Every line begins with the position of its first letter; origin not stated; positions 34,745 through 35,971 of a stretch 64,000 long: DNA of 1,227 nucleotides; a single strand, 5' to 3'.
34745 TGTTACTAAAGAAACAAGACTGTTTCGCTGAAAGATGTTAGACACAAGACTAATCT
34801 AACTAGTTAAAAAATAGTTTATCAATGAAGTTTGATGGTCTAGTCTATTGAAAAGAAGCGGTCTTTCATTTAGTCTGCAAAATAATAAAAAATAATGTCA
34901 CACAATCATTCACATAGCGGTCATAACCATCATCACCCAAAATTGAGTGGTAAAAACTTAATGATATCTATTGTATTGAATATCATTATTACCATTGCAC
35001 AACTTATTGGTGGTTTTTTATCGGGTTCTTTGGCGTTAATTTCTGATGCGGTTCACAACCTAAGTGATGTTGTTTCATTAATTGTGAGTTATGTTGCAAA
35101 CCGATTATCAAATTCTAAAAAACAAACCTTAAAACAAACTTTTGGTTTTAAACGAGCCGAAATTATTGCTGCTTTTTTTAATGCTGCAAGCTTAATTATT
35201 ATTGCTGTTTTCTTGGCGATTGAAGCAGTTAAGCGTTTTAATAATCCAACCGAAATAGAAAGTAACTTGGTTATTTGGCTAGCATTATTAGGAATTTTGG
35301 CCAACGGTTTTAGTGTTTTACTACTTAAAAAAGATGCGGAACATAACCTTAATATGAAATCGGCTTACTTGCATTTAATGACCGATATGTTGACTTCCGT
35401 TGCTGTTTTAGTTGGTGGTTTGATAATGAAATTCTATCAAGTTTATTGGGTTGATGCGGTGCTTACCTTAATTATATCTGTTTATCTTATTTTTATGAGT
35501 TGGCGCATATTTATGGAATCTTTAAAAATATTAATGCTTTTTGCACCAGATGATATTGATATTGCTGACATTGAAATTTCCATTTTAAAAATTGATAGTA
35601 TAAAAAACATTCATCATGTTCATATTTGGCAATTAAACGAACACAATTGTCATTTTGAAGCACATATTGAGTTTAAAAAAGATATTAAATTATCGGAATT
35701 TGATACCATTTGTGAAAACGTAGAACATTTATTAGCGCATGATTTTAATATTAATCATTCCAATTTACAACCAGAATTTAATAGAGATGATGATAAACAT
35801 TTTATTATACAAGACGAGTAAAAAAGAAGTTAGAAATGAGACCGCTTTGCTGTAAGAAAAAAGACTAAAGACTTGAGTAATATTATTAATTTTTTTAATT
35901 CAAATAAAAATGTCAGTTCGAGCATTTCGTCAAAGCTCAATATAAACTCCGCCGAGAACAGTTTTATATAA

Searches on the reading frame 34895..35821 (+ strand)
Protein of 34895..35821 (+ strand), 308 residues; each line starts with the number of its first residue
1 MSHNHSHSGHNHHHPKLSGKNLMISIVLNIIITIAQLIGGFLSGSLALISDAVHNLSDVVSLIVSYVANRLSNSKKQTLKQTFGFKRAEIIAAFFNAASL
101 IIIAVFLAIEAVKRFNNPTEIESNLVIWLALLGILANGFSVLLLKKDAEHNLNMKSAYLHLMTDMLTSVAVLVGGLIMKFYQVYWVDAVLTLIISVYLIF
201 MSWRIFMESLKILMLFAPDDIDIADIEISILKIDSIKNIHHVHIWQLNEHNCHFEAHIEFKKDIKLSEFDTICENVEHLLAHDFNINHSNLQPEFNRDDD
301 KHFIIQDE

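Call 48: search_protein_families(library=ncbifam, proteins=[window:34895-35821:+], max_evalue=1e-30)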
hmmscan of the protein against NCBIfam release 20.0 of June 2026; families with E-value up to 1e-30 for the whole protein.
window:34895-35821:+ (308 aa): 3 families
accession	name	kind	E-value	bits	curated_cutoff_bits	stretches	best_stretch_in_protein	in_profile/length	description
TIGR01297.1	CDF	superfamily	1.8e-76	257.1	82.35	1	20-294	3-281/285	cation diffusion facilitator family transporter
NF002923.0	PRK03557.1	equivalog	4.8e-59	200.1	408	1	1-302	1-298/313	CDF family zinc transporter ZitB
NF033827.1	CDF_efflux_DmeF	equivalog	2.8e-32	112.4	250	0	3-150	2-146/309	CDF family Co(II)/Ni(II) efflux transporter DmeF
